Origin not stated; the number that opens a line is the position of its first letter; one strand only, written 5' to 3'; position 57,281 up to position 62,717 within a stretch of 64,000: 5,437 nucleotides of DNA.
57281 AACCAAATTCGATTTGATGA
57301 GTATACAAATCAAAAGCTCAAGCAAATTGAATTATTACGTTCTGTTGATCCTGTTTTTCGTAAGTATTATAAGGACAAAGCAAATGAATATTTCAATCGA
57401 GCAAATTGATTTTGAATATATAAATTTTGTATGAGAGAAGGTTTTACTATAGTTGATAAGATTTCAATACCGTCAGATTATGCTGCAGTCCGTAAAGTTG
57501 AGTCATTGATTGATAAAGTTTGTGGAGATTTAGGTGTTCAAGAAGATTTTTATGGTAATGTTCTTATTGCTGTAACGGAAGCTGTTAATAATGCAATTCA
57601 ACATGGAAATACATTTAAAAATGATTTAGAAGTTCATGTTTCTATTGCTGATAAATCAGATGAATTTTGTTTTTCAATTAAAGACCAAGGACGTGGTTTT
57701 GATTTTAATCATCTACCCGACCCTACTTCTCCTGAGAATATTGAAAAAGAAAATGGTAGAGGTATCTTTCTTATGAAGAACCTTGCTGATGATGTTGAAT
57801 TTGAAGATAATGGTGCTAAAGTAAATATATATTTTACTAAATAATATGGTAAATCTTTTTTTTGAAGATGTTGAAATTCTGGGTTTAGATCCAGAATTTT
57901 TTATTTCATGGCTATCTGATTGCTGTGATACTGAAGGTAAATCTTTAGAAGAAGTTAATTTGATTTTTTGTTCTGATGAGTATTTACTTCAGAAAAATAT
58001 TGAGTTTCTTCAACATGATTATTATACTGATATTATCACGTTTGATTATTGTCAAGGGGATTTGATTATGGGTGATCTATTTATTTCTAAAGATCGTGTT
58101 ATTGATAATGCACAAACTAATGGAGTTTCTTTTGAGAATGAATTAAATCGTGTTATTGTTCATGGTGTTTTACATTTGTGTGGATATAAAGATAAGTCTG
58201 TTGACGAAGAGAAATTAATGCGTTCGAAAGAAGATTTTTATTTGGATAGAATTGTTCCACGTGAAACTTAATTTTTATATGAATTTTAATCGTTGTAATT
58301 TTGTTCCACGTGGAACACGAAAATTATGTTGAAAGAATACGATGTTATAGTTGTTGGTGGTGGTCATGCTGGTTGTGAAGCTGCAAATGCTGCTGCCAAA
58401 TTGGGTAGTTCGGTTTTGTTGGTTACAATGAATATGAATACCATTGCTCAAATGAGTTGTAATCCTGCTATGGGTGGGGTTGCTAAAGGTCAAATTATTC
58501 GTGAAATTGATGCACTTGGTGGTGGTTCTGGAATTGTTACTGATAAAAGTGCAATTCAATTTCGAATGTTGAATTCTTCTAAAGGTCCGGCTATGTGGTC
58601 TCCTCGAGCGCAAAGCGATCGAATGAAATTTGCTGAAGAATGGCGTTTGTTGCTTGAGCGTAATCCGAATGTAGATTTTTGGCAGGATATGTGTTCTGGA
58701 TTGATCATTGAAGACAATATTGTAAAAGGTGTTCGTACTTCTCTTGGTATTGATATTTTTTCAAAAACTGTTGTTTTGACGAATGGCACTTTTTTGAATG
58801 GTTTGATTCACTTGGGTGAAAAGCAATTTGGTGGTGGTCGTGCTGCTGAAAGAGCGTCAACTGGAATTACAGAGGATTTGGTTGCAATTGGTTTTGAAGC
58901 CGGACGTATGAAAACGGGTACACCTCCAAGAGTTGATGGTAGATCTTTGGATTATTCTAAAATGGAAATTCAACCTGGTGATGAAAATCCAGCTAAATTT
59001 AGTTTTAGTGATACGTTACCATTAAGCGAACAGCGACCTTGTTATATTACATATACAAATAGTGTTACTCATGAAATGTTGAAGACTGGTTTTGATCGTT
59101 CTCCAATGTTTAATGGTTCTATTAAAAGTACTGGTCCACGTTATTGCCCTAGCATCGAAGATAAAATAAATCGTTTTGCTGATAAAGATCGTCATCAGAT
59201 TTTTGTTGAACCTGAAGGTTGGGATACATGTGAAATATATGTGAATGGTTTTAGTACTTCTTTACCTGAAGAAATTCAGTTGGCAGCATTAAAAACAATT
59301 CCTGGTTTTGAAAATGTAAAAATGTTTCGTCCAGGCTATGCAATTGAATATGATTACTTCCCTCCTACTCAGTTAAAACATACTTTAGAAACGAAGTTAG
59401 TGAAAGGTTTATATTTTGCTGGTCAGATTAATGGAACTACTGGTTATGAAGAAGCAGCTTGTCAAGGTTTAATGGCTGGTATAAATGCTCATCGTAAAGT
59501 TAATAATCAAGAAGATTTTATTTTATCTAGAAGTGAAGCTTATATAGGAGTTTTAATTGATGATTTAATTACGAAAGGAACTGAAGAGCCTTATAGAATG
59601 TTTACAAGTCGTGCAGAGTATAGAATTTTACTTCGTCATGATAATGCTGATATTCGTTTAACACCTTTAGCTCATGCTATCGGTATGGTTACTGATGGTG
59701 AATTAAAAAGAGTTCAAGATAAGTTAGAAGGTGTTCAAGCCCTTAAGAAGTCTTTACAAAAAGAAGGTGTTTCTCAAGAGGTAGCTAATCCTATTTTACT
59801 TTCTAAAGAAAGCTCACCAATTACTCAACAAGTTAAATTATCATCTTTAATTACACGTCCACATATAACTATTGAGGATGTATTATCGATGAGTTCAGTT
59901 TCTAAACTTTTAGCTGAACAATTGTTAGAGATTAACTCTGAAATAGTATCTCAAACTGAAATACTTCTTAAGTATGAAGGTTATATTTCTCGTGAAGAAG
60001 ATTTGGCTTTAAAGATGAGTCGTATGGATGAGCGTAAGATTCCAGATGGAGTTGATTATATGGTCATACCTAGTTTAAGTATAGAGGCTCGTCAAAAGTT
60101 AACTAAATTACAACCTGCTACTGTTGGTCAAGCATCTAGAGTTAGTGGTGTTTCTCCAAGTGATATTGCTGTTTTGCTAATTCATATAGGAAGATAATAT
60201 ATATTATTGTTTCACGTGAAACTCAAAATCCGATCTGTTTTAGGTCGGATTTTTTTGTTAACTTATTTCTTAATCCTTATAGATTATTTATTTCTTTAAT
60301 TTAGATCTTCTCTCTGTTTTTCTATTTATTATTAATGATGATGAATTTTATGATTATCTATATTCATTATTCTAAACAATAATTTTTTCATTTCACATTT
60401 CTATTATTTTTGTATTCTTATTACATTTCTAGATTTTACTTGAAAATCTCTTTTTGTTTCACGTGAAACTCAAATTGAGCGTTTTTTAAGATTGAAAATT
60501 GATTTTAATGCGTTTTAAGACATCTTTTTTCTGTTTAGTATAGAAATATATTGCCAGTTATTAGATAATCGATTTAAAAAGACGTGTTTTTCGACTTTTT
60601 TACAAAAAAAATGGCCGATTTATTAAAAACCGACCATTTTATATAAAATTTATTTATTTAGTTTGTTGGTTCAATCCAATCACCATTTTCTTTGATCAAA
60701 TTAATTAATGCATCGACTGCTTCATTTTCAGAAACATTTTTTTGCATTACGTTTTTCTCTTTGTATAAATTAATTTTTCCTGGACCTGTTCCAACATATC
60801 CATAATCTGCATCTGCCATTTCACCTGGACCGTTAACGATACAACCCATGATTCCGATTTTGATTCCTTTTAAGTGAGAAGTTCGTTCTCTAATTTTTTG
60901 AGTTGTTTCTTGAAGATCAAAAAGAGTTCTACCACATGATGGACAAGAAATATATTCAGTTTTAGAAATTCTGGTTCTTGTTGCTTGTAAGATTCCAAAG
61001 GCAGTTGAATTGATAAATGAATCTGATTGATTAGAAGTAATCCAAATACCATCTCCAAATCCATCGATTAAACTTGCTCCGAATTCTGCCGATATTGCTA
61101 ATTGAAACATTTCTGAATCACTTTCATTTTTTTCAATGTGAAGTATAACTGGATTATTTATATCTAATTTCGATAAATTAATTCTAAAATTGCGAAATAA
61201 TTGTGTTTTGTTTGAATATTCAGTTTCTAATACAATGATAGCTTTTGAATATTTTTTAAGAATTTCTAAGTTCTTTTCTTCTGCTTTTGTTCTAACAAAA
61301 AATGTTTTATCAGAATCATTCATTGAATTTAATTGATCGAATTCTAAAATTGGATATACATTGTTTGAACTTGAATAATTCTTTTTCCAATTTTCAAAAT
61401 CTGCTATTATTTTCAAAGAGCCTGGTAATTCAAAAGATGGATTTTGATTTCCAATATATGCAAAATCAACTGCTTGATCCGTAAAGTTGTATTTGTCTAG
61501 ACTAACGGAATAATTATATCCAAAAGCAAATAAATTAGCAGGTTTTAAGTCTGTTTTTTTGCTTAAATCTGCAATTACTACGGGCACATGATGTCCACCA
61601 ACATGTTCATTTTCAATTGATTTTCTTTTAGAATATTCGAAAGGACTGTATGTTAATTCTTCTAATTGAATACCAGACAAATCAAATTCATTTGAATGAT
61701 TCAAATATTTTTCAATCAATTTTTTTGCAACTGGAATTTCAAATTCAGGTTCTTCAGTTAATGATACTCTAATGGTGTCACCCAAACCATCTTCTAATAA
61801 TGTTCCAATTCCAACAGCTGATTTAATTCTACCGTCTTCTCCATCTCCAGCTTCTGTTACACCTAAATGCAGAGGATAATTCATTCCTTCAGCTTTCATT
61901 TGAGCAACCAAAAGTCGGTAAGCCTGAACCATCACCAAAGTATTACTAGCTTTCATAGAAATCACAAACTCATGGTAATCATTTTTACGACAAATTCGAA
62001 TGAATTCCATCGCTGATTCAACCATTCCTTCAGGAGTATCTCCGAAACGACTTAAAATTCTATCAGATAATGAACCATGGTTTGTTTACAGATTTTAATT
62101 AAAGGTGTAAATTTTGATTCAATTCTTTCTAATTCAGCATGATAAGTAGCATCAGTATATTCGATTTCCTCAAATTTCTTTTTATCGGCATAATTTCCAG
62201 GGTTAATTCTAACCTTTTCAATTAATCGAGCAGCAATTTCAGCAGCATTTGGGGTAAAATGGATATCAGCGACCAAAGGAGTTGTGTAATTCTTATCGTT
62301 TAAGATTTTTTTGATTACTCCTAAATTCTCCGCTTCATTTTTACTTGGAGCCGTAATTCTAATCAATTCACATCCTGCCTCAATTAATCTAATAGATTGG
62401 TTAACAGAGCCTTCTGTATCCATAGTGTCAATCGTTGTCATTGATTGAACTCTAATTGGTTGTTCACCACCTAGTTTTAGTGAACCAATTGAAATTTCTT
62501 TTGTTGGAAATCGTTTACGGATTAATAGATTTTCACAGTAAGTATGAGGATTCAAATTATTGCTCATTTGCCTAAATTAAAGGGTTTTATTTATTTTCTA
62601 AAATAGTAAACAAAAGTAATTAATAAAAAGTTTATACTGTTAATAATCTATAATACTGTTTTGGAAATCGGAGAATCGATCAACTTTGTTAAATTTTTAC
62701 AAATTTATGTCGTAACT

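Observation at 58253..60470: Cluster of four canonical parS centromere sites bracketing mnmG (gidA)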

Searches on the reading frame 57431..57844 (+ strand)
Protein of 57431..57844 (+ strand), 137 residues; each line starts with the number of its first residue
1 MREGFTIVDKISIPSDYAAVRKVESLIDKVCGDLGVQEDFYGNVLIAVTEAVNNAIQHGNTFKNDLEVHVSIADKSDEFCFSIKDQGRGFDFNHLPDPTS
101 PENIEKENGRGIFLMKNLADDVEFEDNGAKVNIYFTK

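Call 8: search_protein_families(library=pfam, proteins=[window:57431-57844:+])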
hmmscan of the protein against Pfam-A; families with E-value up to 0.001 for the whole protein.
window:57431-57844:+ (137 aa): 2 families
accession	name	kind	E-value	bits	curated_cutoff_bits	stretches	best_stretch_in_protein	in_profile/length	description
PF13581.12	HATPase_c_2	-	3.7e-27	95.3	27.4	1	13-133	1-125/127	Histidine kinase-like ATPase domain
PF02518.31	HATPase_c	-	9e-08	33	26.4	1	47-124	9-93/111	Histidine kinase-, DNA gyrase B-, and HSP90-like ATPase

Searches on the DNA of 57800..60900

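Call 36: search_rna_families(source=window, start=57800, end=60900, threshold=evalue, max_evalue=1)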
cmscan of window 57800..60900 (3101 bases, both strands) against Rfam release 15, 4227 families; matches with E-value up to 1: 0.
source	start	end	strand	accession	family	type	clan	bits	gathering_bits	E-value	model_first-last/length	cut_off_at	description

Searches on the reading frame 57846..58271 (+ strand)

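Call 8: search_protein_families(library=pfam, proteins=[window:57846-58271:+])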
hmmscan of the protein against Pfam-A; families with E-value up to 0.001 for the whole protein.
window:57846-58271:+ (141 aa): 1 family
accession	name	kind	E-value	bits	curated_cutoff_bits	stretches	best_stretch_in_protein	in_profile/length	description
PF02130.23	YbeY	-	1.4e-25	90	25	1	31-135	24-128/129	Endoribonuclease YbeY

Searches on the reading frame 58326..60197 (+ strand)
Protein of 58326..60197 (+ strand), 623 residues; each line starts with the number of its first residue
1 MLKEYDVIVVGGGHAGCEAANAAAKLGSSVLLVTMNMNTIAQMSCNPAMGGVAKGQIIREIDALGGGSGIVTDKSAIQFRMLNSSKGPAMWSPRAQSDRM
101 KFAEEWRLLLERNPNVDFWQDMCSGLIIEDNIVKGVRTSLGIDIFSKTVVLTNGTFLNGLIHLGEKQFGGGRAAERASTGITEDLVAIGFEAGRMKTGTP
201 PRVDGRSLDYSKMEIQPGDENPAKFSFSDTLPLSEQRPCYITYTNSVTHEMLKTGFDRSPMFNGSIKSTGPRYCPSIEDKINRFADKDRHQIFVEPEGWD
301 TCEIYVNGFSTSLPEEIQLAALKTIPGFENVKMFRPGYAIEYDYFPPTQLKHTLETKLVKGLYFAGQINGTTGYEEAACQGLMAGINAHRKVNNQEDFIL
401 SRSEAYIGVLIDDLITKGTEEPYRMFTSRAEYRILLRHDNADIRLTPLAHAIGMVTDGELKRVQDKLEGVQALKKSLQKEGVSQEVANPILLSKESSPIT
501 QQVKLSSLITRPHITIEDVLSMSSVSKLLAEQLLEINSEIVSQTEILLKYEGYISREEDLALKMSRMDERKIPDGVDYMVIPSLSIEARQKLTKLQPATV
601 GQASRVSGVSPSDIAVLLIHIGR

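Call 8: search_protein_families(library=pfam, proteins=[window:58326-60197:+])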
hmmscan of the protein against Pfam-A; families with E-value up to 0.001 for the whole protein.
window:58326-60197:+ (623 aa): 9 families
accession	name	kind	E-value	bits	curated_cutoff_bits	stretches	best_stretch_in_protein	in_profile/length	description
PF01134.28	GIDA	-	1.9e-163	544.5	22.1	1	6-396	1-391/391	Glucose inhibited division protein A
PF13932.14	SAM_GIDA_C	-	6e-23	80.9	27.1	1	563-618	2-57/57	tRNA modifying enzyme MnmG/GidA C-terminal helical bundle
PF21680.2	GIDA_C_1st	-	3.5e-14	53.7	24.7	1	460-558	4-96/96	tRNA modifying enzyme MnmG/GidA C-terminal helical domain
PF12831.13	FAD_oxidored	-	2.9e-06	27.3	27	1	6-34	1-29/416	FAD dependent oxidoreductase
PF07992.20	Pyr_redox_2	-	9.9e-06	25.6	26.1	1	5-52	1-49/291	Pyridine nucleotide-disulphide oxidoreductase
PF00070.33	Pyr_redox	-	2.9e-05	24.9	22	1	7-37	2-32/82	Pyridine nucleotide-disulphide oxidoreductase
PF00890.30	FAD_binding_2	-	0.00012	21.8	20.4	1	6-35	1-30/414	FAD binding domain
PF01262.27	AlaDh_PNT_C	-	0.00014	21.8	23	1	6-43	30-67/214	Alanine dehydrogenase/PNT, C-terminal domain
PF03486.20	HI0933_like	-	0.00014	21.8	50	0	6-37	2-33/244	HI0933-like protein Rossmann domain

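Call 24: find_related_loci(query=window:58326-60197:+, collection=genome_contigs, flank=3000)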
Query window:58326-60197:+ (623 aa) in genome_contigs; peptide patterns used: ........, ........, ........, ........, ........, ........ (x = any residue, [..] = any of these).
599 stretches matched a pattern (row limit reached: there are more); 598 encode a relative of the query (tblastn E <= 1e-3); the best 80 are kept; 80 distinct loci.
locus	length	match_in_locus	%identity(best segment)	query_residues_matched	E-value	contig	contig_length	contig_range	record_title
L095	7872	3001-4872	82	1-623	0e+0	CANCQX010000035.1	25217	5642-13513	MAG: Flavobacteriales bacterium isolate JR-MC-I-240519-72 genome assembly, contig: JR-MC-I-240519-C3264, whole genome sh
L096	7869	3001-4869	78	1-623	0e+0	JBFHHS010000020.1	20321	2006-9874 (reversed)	MAG: Crocinitomicaceae bacterium isolate Mix_sand07.2021.05.G.19 k141_290115_length_20321_cov_8.8917, whole genome shotg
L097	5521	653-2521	78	1-623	0e+0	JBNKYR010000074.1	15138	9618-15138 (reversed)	MAG: Crocinitomicaceae bacterium isolate D1D2.bin.17.permissive NODE_74_length_15138_cov_4.151716, whole genome shotgun 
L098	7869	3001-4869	76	1-623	0e+0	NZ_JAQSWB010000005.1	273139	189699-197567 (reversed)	MAG: Fluviicola sp. isolate C_No_T20_C_bin.34 scaffold_20, whole genome shotgun sequence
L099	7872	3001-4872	76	1-623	0e+0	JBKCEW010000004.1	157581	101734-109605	MAG: Crocinitomicaceae bacterium isolate samp_489_semibin_372 samp_489_40174, whole genome shotgun sequence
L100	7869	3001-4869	75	1-623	0e+0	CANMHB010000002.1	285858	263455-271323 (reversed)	MAG: Flavobacteriales bacterium isolate ZE-Oct18-81 genome assembly, contig: ZE-Oct18-C8, whole genome shotgun sequence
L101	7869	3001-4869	74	1-623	0e+0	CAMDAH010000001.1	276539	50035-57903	MAG: Chryseobacterium gleum isolate ME-21oct19-120 genome assembly, contig: ME-21oct19-C23, whole genome shotgun sequenc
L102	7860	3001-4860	74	1-623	0e+0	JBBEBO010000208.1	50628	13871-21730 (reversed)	MAG: Brumimicrobium sp. isolate LejiaF_34_24 Lejia_F_968_length_50628_cov_16, whole genome shotgun sequence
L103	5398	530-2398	74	1-623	0e+0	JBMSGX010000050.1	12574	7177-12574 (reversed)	MAG: Crocinitomicaceae bacterium isolate CJ_V2_S8_100percent_par_metabat.94 NODE_3437_length_12574_cov_8.464334, whole g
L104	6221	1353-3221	74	1-623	0e+0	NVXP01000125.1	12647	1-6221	MAG: Fluviicola sp. isolate NORP8 Contig_source1383C_8298, whole genome shotgun sequence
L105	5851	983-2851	73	1-623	0e+0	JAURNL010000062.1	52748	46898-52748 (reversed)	MAG: Crocinitomicaceae bacterium isolate SFB_Oligo_Co_92 k141_2626512, whole genome shotgun sequence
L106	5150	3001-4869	70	1-623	0e+0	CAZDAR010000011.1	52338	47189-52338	MAG TPA_asm: uncultured Flavobacteriales bacterium isolate binchicken_co154_225 genome assembly, contig: NODE_691_length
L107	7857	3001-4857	68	4-623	0e+0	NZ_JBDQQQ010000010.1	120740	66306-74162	Flavobacterium sp. CAU 1735 contig10, whole genome shotgun sequence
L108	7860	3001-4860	70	3-623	0e+0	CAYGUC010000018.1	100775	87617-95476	MAG TPA_asm: uncultured Flavobacteriaceae bacterium isolate ERP117304_co3_276 genome assembly, contig: NODE_275_length_1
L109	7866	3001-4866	68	1-623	0e+0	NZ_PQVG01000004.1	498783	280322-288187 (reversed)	Flavobacterium alvei strain HR-AY HR-AY_4, whole genome shotgun sequence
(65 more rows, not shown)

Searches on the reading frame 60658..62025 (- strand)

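Call 8: search_protein_families(library=pfam, proteins=[window:60658-62025:-])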
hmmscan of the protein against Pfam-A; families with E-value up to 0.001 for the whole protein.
window:60658-62025:- (455 aa): 1 family
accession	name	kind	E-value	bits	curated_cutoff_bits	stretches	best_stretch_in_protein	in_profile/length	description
PF04551.19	GcpE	-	4.5e-76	256.5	32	2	1-107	146-247/343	GcpE protein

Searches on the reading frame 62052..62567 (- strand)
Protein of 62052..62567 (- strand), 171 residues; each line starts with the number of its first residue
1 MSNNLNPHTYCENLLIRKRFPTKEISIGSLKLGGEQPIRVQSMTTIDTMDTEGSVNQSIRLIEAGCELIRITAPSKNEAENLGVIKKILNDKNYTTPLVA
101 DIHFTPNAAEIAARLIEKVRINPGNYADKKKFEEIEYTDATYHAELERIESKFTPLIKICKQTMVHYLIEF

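Call 8: search_protein_families(library=pfam, proteins=[window:62052-62567:-])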
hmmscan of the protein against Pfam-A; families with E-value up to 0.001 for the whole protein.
window:62052-62567:- (171 aa): 1 family
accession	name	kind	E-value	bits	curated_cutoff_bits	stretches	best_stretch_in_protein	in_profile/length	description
PF04551.19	GcpE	-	4e-33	115.3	32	1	22-135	1-110/343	GcpE protein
